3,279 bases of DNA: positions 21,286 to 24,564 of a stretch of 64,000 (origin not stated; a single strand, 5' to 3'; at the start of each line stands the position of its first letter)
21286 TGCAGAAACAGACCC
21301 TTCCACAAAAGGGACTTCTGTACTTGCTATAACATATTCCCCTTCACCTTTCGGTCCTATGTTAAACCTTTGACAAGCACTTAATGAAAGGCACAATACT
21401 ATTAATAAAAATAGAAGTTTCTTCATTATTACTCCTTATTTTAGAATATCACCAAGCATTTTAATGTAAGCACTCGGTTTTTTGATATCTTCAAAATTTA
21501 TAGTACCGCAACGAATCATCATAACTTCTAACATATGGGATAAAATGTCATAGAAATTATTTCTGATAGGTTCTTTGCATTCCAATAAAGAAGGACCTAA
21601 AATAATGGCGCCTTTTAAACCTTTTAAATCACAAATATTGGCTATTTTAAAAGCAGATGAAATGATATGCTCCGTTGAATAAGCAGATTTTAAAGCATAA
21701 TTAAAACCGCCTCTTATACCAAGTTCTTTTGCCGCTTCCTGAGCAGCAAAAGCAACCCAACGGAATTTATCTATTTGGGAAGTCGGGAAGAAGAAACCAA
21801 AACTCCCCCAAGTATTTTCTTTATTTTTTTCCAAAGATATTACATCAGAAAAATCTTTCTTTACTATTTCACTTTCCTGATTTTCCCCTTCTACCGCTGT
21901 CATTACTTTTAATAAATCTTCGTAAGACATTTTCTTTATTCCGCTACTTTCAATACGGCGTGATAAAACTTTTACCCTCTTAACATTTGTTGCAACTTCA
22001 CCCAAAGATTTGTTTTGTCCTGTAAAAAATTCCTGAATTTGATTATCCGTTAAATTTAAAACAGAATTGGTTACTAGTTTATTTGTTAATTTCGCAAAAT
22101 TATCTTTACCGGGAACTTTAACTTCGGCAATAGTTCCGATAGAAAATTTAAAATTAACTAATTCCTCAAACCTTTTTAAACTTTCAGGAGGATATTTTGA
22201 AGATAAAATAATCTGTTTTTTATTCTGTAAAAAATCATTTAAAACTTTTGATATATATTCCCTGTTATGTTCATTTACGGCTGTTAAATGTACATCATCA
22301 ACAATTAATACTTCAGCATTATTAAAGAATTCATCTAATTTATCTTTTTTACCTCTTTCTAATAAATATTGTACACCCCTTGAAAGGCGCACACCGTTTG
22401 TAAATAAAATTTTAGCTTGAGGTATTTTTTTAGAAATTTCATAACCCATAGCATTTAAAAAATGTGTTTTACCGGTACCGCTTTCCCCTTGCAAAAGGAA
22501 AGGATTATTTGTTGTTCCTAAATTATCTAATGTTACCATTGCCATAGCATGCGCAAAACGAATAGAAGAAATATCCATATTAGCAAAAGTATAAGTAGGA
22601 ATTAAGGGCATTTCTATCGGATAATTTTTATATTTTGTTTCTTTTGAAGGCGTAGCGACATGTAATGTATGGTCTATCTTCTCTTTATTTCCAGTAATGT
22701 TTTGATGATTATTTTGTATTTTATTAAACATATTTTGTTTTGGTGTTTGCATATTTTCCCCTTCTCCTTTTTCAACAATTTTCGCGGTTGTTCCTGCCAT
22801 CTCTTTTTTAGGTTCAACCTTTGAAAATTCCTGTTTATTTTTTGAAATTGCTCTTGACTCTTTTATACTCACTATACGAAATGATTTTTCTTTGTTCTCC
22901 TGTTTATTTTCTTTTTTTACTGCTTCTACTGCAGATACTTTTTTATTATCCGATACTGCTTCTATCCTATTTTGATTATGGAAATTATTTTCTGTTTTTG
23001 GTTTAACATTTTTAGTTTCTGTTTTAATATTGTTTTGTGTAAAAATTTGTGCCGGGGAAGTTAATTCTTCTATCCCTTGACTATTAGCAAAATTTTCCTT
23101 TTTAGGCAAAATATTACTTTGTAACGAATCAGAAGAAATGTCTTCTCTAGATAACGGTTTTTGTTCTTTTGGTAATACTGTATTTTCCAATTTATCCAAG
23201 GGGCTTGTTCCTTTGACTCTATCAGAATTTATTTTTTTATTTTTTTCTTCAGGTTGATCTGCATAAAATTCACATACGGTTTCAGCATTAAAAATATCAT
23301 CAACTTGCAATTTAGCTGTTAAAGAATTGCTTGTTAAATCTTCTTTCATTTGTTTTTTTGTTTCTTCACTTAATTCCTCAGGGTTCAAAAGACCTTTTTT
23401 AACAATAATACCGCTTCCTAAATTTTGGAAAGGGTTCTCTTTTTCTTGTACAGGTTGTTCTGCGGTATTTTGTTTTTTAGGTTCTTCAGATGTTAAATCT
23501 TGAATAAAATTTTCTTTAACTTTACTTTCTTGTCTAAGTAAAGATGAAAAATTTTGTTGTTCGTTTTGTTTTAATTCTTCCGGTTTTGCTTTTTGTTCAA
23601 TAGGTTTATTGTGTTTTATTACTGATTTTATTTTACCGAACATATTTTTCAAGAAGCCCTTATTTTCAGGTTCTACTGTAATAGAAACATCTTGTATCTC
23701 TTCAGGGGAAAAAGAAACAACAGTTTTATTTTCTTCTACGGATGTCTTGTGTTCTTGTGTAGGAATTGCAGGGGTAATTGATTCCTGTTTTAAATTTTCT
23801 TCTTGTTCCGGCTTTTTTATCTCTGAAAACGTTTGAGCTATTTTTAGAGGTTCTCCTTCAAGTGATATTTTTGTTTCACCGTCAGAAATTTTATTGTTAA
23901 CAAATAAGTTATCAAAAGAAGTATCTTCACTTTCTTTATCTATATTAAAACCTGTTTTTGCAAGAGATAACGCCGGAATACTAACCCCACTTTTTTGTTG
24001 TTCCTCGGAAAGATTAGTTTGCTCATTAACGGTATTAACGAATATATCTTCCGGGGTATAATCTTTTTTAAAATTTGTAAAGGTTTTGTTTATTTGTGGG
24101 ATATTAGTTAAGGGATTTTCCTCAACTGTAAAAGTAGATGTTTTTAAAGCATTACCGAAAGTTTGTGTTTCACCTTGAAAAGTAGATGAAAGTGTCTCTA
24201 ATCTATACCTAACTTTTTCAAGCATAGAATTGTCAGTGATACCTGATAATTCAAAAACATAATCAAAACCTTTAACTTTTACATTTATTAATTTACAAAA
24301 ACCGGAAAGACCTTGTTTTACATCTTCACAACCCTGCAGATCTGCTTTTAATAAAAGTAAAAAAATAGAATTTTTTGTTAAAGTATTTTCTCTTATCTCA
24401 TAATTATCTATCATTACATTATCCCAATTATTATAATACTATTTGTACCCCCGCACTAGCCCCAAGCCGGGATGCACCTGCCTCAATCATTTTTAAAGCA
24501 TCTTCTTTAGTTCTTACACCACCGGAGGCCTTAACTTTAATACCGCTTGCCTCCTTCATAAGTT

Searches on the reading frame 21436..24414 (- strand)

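Call 92: search_protein_families(library=pfam, proteins=[window:21436-24414:-], max_evalue=0.001)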
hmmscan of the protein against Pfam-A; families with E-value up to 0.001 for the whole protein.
window:21436-24414:- (992 aa): 4 families
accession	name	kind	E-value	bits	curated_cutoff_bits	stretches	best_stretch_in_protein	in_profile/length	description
PF00308.24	Bac_DnaA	-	6.1e-26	92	23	1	606-762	3-160/162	Bacterial DnaA ATPAse domain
PF01695.23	IstB_IS21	-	2.5e-09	37.4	24.1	1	571-741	24-194/238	IstB-like ATP binding protein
PF12775.13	AAA_7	-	0.00014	21.9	25.8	1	627-729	24-130/181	P-loop containing dynein motor region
PF00004.35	AAA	-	0.00083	20.2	21.2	0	640-733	2-96/131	ATPase family associated with various cellular activities (AAA)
